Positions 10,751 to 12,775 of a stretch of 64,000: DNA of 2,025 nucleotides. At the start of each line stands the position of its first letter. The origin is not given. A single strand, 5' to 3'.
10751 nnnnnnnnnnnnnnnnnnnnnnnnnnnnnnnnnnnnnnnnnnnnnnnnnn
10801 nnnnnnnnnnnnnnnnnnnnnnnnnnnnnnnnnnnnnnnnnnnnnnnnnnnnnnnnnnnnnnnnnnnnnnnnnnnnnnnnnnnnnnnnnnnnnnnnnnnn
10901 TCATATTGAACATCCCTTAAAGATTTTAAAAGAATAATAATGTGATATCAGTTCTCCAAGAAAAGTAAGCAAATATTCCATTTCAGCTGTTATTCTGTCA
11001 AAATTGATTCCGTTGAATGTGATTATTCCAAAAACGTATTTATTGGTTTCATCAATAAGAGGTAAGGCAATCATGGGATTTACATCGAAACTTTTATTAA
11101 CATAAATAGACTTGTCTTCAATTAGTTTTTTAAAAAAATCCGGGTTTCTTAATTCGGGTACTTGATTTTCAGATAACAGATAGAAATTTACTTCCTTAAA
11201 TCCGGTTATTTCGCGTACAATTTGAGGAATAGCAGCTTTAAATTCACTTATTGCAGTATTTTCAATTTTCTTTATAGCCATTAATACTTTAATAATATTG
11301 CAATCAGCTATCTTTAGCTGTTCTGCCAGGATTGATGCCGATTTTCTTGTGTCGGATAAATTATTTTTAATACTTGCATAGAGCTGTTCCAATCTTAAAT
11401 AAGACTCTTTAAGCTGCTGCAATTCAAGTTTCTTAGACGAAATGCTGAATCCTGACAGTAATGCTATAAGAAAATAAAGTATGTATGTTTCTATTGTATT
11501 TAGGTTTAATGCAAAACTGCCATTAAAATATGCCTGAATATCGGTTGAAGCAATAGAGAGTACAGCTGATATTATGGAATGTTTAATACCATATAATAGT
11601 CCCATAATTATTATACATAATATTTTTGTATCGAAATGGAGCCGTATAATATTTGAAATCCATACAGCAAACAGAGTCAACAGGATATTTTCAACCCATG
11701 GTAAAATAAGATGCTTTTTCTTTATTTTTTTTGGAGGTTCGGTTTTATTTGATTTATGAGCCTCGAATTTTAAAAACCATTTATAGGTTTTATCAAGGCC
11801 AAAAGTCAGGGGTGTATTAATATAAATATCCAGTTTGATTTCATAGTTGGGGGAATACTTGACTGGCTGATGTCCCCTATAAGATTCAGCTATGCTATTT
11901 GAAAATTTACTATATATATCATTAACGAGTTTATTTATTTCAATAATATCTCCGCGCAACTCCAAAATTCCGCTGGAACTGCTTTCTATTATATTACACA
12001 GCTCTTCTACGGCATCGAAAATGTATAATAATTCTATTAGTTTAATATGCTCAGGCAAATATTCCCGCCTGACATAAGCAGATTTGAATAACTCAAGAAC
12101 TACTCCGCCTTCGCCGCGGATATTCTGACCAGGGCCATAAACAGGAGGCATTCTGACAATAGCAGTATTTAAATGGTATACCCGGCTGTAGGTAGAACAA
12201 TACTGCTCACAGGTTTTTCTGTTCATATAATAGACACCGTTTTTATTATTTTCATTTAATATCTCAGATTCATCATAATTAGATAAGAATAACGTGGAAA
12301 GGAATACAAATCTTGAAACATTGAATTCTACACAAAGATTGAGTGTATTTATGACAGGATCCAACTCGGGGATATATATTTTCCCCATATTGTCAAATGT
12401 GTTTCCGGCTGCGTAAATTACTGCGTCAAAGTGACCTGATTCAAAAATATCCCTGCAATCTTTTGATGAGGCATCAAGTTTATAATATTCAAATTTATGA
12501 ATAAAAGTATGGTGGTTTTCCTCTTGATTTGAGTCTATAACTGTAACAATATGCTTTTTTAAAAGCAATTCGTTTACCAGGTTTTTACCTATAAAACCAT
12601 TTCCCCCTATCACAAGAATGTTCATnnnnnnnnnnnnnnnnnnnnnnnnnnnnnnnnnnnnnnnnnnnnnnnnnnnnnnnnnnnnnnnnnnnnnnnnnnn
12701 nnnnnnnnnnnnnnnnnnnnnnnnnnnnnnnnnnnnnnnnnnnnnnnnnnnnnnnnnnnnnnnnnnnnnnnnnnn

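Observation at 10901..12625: PelD-like protein fused to an N-terminal SDR/epimerase domain and ending after the GAF domain (no GGDEF, no I-site)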

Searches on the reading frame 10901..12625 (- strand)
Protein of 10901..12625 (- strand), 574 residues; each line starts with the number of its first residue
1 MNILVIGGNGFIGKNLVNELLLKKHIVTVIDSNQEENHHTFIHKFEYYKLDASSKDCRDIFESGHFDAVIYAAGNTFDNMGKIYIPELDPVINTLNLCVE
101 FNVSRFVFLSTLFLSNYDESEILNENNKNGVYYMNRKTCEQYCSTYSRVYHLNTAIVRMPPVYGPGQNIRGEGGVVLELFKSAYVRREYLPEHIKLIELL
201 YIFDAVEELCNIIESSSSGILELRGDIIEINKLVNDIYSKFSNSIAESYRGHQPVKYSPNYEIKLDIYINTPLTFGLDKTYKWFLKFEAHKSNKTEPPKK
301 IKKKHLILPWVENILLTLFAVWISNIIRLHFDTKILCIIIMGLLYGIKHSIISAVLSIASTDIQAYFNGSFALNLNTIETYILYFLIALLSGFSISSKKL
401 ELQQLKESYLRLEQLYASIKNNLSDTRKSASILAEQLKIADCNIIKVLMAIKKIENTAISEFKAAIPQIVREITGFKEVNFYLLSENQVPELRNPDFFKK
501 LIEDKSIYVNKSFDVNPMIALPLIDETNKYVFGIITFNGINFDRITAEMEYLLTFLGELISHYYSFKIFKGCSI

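Call 5: search_protein_families(library=pfam, proteins=[window:10901-12625:-], max_evalue=0.01)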
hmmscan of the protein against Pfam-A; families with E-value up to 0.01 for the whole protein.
window:10901-12625:- (574 aa): 6 families
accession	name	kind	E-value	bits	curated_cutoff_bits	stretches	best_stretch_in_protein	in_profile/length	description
PF01370.27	Epimerase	-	1.7e-20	73.9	20.9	1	3-215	1-227/240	NAD dependent epimerase/dehydratase family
PF01073.25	3Beta_HSD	-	1e-07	31.7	22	1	4-168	1-187/280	3-beta hydroxysteroid dehydrogenase/isomerase family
PF13460.12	NAD_binding_10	-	2.1e-07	31.4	27.2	1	7-158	1-142/184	NAD(P)H-binding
PF02254.24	TrkA_N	-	4.7e-05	24.1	23.8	1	5-80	2-77/116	TrkA-N domain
PF16363.11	GDP_Man_Dehyd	-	0.0018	18.2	27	1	4-43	1-40/332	GDP-mannose 4,6 dehydratase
PF07993.18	NAD_binding_4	-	0.0025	17.5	20.1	0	7-53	3-54/258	Male sterility protein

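Call 6: search_protein_families(library=ncbifam, proteins=[window:10901-12625:-], max_evalue=0.01)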
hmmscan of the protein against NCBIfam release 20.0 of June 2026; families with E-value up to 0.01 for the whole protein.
window:10901-12625:- (574 aa): 14 families
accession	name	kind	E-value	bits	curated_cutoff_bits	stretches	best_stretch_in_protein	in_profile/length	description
TIGR01179.1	galE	equivalog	5.6e-09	35.3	262.3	1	2-161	1-175/332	UDP-glucose 4-epimerase GalE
TIGR01777.1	yfcH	hypoth_equivalog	1.3e-05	24.9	207.35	1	3-76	1-68/292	TIGR01777 family oxidoreductase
NF005754.0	PRK07578.1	equivalog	8.8e-05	22.5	167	1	1-76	1-66/200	short chain dehydrogenase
TIGR02197.1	heptose_epim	equivalog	0.00024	20.4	274.6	1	3-110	1-113/316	ADP-glyceromanno-heptose 6-epimerase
TIGR01181.1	dTDP_gluc_dehyt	equivalog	0.00024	20.3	365.1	1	2-167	1-186/321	dTDP-glucose 4,6-dehydratase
NF043036.1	ErythonDh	equivalog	0.00035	19.9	325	1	1-32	1-32/321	D-erythronate dehydrogenase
TIGR04180.1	EDH_00030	hypoth_equivalog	0.00036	19.7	475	1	3-217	1-229/297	NAD-dependent 4,6-dehydratase LegB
NF006532.0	PRK09009.1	equivalog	0.00075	19.2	330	1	1-59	1-60/235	SDR family oxidoreductase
NF004817.0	PRK06171.1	subfamily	0.0012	18.4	304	1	3-56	12-62/265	sorbitol-6-phosphate dehydrogenase subunit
TIGR01746.1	Thioester-redct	subfamily_domain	0.0014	17.9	213.35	0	2-34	1-36/371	thioester reductase domain-containing protein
NF047837.1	UDPAcbARedWbcJ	equivalog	0.0027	16.6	500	0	1-37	1-36/372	UDP-2-acetamido-2,6-beta-L-arabino-hexul-4-ose reductase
NF042422.1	oxyalk_red_OleD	equivalog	0.0029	17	580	1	1-114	1-113/329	2-alkyl-3-oxoalkanoate reductase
NF050030.1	thlkprotThyD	equivalog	0.0031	16.7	400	1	1-44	1-44/305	thylakoid membrane protein ThyD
NF007039.0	PRK09496.3-2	equivalog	0.0076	15.1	293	0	1-37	1-36/446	Trk system potassium transporter TrkA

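Call 8: search_solved_structures(query=window:10901-12625:-, max_evalue=1)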
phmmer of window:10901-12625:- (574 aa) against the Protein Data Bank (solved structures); distinct sequences matched with E-value up to 1: 37.
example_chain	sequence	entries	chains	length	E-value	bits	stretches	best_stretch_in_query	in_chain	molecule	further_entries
6bwl_A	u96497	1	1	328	1.4e-11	47.3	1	1-285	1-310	Pal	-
2p5u_A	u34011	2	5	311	4.3e-09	39.1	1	1-177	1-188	UDP-glucose 4-epimerase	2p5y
4zrm_A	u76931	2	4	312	4.4e-08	35.7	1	1-189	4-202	UDP-glucose 4-epimerase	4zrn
8w3u_A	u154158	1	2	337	3e-07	33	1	2-219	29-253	dTDP-glucose 4,6-dehydratase related protein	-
9ar1_A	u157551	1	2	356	3.5e-07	32.8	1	2-219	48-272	dTDP-glucose 4,6-dehydratase related protein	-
2c20_A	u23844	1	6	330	1.6e-06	30.6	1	2-166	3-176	UDP-GLUCOSE 4-EPIMERASE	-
6dnt_A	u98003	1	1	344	2.1e-06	30.2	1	2-254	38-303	NAD-dependent epimerase/dehydratase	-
7k3p_A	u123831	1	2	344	4.8e-06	29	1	2-125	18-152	UDP-glucose 4-epimerase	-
6wjb_A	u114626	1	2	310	3.2e-05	26.3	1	3-215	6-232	NAD-dependent epimerase/dehydratase family protein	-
7ys8_A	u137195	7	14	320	4.5e-05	25.8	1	1-183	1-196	UDP-glucose 4-epimerase | UDP-glucose 4-epimerase along with EC 5.1.3.2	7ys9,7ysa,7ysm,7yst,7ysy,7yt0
6wj9_A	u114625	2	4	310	0.00012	24.4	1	3-215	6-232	NAD-dependent epimerase/dehydratase family protein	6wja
3ehe_A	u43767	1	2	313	0.00017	23.9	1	3-165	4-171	UDP-glucose 4-epimerase (GalE-1)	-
4gll_A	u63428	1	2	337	0.00033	22.9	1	2-299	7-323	UDP-glucuronic acid decarboxylase 1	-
2hun_A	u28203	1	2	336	0.00039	22.7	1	1-288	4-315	336aa long hypothetical dTDP-glucose 4,6-dehydratase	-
2pzj_A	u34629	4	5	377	0.0007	21.9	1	2-171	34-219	Putative nucleotide sugar epimerase/ dehydratase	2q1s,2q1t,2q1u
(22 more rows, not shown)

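Call 11: find_homologous_proteins(query=window:10901-12625:-, max_evalue=0.001)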
Query window:10901-12625:- (574 aa): 7 proteins with E <= 0.001 among 8000 candidates.
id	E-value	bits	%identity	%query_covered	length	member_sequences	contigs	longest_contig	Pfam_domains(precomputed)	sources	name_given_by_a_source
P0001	0.0e+0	1275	100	100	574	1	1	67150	PF01073.26,PF13460.13,PF01370.28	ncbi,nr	ncbi:MAG: NAD(P)-dependent oxidoreductase [Bacillota bacterium]|nr:NAD(P)-dependent oxidoreductase [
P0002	5.3e-115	404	38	98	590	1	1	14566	PF01073.26,PF01370.28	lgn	-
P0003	2.1e-89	319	35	98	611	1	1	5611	PF01073.26,PF02254.25,PF01370.28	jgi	jgi:nucleoside-diphosphate-sugar epimerase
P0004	1.3e-30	125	25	97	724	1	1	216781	PF04321.24,PF16363.12,PF02719.22,PF01073.26,PF07993.19,PF01370.28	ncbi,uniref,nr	ncbi:NAD-dependent epimerase/dehydratase family protein [Paenibacillus wynnii]|uniref:NAD-dependent 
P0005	2.5e-30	124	25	98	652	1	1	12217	PF04321.24,PF16363.12,PF02719.22,PF01073.26,PF07993.19,PF13493.12,PF01370.28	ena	-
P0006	3.4e-29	120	25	98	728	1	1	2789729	PF04321.24,PF16363.12,PF02719.22,PF01073.26,PF07993.19,PF01370.28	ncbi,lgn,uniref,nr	ncbi:NAD-dependent epimerase/dehydratase family protein [Paenibacillus wynnii]|uniref:NAD-dependent 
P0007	3.3e-6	44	38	19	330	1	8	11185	PF04321.24,PF16363.12,PF02719.22,PF01073.26,PF07993.19,PF13460.13,PF00106.32,PF03435.25,PF01370.28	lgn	-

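Call 16: find_encoding_contigs(protein=P0002, flank=10000, max_places=3)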
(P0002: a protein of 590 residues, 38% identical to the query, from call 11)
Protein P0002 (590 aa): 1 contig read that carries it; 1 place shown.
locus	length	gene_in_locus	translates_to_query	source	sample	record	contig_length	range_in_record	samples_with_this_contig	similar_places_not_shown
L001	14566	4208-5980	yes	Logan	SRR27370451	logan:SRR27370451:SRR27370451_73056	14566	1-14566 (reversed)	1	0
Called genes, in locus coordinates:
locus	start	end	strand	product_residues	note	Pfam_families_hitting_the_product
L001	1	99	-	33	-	?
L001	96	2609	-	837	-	PF00196:GerE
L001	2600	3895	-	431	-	-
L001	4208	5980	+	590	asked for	PF01073:3Beta_HSD, PF01370:Epimerase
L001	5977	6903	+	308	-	-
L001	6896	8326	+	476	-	PF11997:DUF3492, PF13439:Glyco_transf_4, PF00534:Glycos_transf_1, PF13692:Glyco_trans_1_4, PF13524:Glyco_trans_1_2 (weak)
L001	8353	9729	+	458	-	PF16933:PelG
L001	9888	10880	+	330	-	PF00106:adh_short (faint), PF01073:3Beta_HSD, PF01370:Epimerase, PF02719:Polysacc_synt_2, PF05368:NmrA, PF07993:NAD_binding_4, PF16363:GDP_Man_Dehyd, PF13460:NAD_binding_10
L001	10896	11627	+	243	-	PF00483:NTP_transferase, PF12804:NTP_transf_3 (weak)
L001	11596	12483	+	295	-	PF01370:Epimerase, PF16363:GDP_Man_Dehyd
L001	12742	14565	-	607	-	?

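Call 17: find_encoding_contigs(protein=P0005, flank=10000, max_places=3)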
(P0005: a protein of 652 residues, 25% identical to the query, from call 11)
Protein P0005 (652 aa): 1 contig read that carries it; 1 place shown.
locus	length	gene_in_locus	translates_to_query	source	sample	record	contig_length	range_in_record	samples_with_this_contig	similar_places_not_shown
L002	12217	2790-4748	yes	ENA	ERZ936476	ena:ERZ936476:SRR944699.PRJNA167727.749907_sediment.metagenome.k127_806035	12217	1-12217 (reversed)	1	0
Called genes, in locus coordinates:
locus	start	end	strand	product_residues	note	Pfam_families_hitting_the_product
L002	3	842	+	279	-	?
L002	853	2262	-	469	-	PF16116:DUF4832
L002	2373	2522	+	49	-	-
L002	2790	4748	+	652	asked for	PF01073:3Beta_HSD, PF01370:Epimerase, PF02719:Polysacc_synt_2, PF04321:RmlD_sub_bind, PF16363:GDP_Man_Dehyd, PF07993:NAD_binding_4, PF13493:DUF4118 (weak)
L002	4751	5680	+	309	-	-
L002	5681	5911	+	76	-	-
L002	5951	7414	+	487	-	PF11997:DUF3492, PF13439:Glyco_transf_4, PF00534:Glycos_transf_1, PF13692:Glyco_trans_1_4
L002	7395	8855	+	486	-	PF16933:PelG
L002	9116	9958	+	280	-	PF02645:DegV, PF13684:FakA-like_C (weak)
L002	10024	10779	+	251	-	PF00583:Acetyltransf_1 (weak)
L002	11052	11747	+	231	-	PF00072:Response_reg, PF00486:Trans_reg_C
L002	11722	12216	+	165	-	?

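Call 30: find_related_loci(query=A3, collection=genome_contigs, flank=10000)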
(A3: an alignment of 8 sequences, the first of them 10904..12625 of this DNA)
Query A3 (574 aa) in genome_contigs; peptide patterns used: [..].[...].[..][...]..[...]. (x = any residue, [..] = any of these).
600 stretches matched a pattern (row limit reached: there are more); 96 encode a relative of the query (tblastn E <= 1e-3); the best 80 are kept; 80 distinct loci.
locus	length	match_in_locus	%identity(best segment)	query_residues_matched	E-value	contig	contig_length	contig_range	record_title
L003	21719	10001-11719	31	1-565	1e-74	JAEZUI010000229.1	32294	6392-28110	MAG: Bacillota bacterium isolate OH_PDB_83 k127_375360, whole genome shotgun sequence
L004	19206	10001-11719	32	1-565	2e-75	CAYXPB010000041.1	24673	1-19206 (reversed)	MAG TPA_asm: uncultured Acetivibrio sp. isolate binchicken_co39_530 genome assembly, contig: NODE_4876_length_24673_cov_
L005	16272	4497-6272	22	1-562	5e-27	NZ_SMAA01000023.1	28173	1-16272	Pectinatus cerevisiiphilus strain DSM 20467 Ga0244680_123, whole genome shotgun sequence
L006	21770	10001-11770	23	1-561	1e-26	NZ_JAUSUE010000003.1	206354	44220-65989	Pectinatus haikarae strain DSM 16980 Ga0480538_03, whole genome shotgun sequence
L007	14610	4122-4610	31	1-168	1e-16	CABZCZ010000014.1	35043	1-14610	MAG: uncultured Alphaproteobacteria bacterium isolate AG-337-D08 genome assembly, contig: AG-337-D08_NODE_14, whole geno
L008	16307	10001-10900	27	1-284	3e-16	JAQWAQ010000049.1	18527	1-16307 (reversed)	MAG: Negativicutes bacterium isolate STF2_20 NODE_7572_length_18527_cov_3.426467_Sandtown_F2, whole genome shotgun seque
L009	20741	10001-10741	29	1-237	1e-14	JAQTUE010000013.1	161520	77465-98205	MAG: Paludibacter sp. isolate STB_57 NODE_227_length_161520_cov_9.000620_Sandtown_B, whole genome shotgun sequence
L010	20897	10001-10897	28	1-283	8e-14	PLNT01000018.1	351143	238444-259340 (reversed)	MAG: Bacteroidales bacterium isolate fen_974 73.20120800_E1X.13_contig_404, whole genome shotgun sequence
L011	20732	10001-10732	27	1-234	9e-13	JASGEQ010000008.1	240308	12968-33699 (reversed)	MAG: Dysgonomonas sp. isolate 7M024 JMF-2106-05-0007A.bin.24_7, whole genome shotgun sequence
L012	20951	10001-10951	25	1-293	3e-12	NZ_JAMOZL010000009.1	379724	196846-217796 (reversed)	Dyadobacter sp. MSC1_007 PNNL_MSC-1_Str_007_scaf0009, whole genome shotgun sequence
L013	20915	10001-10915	27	1-290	3e-11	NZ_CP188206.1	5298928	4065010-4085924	Flavobacterium sp. 2 chromosome, complete genome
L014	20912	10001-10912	26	1-289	6e-11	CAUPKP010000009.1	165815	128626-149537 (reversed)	MAG: uncultured Flavobacterium sp. isolate m09-metabat.4 genome assembly, contig: m09-c31, whole genome shotgun sequence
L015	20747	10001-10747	26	1-239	1e-10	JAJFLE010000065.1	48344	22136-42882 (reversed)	MAG: Mariprofundus sp. isolate OFTM123 OFTM123_64, whole genome shotgun sequence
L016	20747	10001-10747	26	1-239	1e-9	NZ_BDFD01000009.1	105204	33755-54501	Mariprofundus micogutta strain ET2, whole genome shotgun sequence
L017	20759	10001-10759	25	1-240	4e-9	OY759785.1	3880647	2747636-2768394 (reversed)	MAG: Ignavibacteriaceae bacterium isolate e3da2468-0b18-4b5b-bfd4-73ebec91e4fc genome assembly, chromosome: 1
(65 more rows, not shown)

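Call 37: predict_structure(alignment_id=A1)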
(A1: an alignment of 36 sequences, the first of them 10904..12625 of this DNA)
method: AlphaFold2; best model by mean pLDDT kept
length: 574 residues; sequences in the alignment: 36
mean_pLDDT: 82.4   pTM: 0.53
mean pLDDT of the five models: 82.4, 81.2, 80.9, 79.8, 79.5
residues with pLDDT >= 90: 238; 70-90: 228; 50-70: 73; < 50: 35
segments of 3 or more residues with pLDDT < 50: 80-84, 246-266, 295-298, 572-574
pLDDT, mean of each block of 10 residues (from residue 1): 94 94 95 66 81 93 95 71 65 97 97 77 62 88 97 95 87 82 74 74 95 93 89 88 54 42 53 92 90 56 78 94 90 94 95 95 86 83 96 92 93 89 80 64 69 80 87 87 69 72 86 79 88 88 81 87 79 38
secondary structure, 60 per line:
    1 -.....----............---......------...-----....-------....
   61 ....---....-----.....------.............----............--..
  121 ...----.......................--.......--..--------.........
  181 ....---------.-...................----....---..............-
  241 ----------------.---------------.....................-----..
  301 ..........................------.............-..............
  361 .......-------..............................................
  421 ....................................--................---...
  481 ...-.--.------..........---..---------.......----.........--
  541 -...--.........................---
elements in order: E2-6 H11-22 E26-31 E46-49 H57-64 E68-71 H77-81 H88-100 E105-111 H112-116 H119-123 H128-150 E153-159 H172-184 E196-201 H202-214 E219-222 E226-229 H230-239 H273-293 H299-326 H333-345 H347-367 H375-456 H459-474 E478-483 H495-504 E519-525 E530-538 H547-571

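Call 41: fold_search(model_id=the predicted structure, library=pdb)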
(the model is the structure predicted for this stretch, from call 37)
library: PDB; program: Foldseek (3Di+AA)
matches with E <= 10: 1763; with E <= 0.001: 816
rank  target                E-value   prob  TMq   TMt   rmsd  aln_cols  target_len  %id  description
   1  4zrm_A                1.3e-17  1.00  0.42  0.75   4.6       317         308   21  Crystal Structure of UDP-Glucose 4-Epimerase (TM0509) from Hyperthermophilic Eubacterium Thermotoga maritima (released 2015-09-16)
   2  4zrm_B                9.0e-17  1.00  0.42  0.74   4.6       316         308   21  Crystal Structure of UDP-Glucose 4-Epimerase (TM0509) from Hyperthermophilic Eubacterium Thermotoga maritima (released 2015-09-16)
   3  2p5u_A                2.4e-16  1.00  0.40  0.71   7.0       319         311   21  Crystal structure of Thermus thermophilus HB8 UDP-glucose 4-epimerase complex with NAD (released 2007-04-17)
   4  2c54_A                1.0e-15  1.00  0.44  0.68   4.6       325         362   20  gdp-mannose-3', 5' -epimerase (arabidopsis thaliana),k178r, with gdp-beta-l-gulose and gdp-4-keto-beta-l-gulose bound  (released 2005-11-14)
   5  4zrn_A                1.2e-15  1.00  0.42  0.75   4.7       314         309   21  Crystal Structure of UDP-Glucose 4-Epimerase (TM0509) with UDP-glucose from Hyperthermophilic Eubacterium Thermotoga M (released 2015-09-16)
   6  2c5e_B                2.0e-15  1.00  0.43  0.67   4.7       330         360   18  gdp-mannose-3', 5' -epimerase (arabidopsis thaliana), k217a, with gdp-alpha-d-mannose bound in the active site. (released 2005-11-14)
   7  2c5a_B                2.1e-15  1.00  0.44  0.68   4.6       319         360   18  GDP-mannose-3', 5' -epimerase (Arabidopsis thaliana),Y174F, with GDP-beta-L-galactose bound in the active site (released 2005-11-14)
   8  9ar1_A                3.1e-15  1.00  0.42  0.76   5.1       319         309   20  Structure of Epimerase Mth373 bound to uridine-5'-diphosphate-xylopyranose (released 2025-01-29)
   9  2c54_B                3.8e-15  1.00  0.45  0.70   4.4       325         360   19  gdp-mannose-3', 5' -epimerase (arabidopsis thaliana),k178r, with gdp-beta-l-gulose and gdp-4-keto-beta-l-gulose bound  (released 2005-11-14)
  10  2c5e_A                3.8e-15  1.00  0.44  0.67   4.6       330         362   18  gdp-mannose-3', 5' -epimerase (arabidopsis thaliana), k217a, with gdp-alpha-d-mannose bound in the active site. (released 2005-11-14)
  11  2c59_B                4.0e-15  1.00  0.44  0.67   4.7       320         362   20  gdp-mannose-3', 5' -epimerase (arabidopsis thaliana), with gdp-alpha-d-mannose and gdp-beta-l-galactose bound in the a (released 2005-11-14)
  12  2c5a_A                6.2e-15  1.00  0.43  0.66   4.9       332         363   18  GDP-mannose-3', 5' -epimerase (Arabidopsis thaliana),Y174F, with GDP-beta-L-galactose bound in the active site (released 2005-11-14)
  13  2c59_A                1.0e-14  1.00  0.44  0.68   4.4       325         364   19  gdp-mannose-3', 5' -epimerase (arabidopsis thaliana), with gdp-alpha-d-mannose and gdp-beta-l-galactose bound in the a (released 2005-11-14)
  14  9ar1_B                1.1e-14  1.00  0.43  0.78   4.7       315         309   21  Structure of Epimerase Mth373 bound to uridine-5'-diphosphate-xylopyranose (released 2025-01-29)
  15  8sg0_B                1.1e-14  1.00  0.44  0.68   4.7       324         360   19  Crystal Structure of GDP-manose 3,5 epimerase de Myrciaria dubia in complex with substrate, product and NAD (released 2024-03-13)
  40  6wjb_B                1.8e-13  1.00  0.42  0.74   4.9       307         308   21  UDP-GlcNAc C4-epimerase from Pseudomonas protegens in complex with NAD and UDP-GlcNAc (released 2020-07-08)
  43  6wjb_A                2.2e-13  1.00  0.43  0.77   4.2       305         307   20  UDP-GlcNAc C4-epimerase from Pseudomonas protegens in complex with NAD and UDP-GlcNAc (released 2020-07-08)
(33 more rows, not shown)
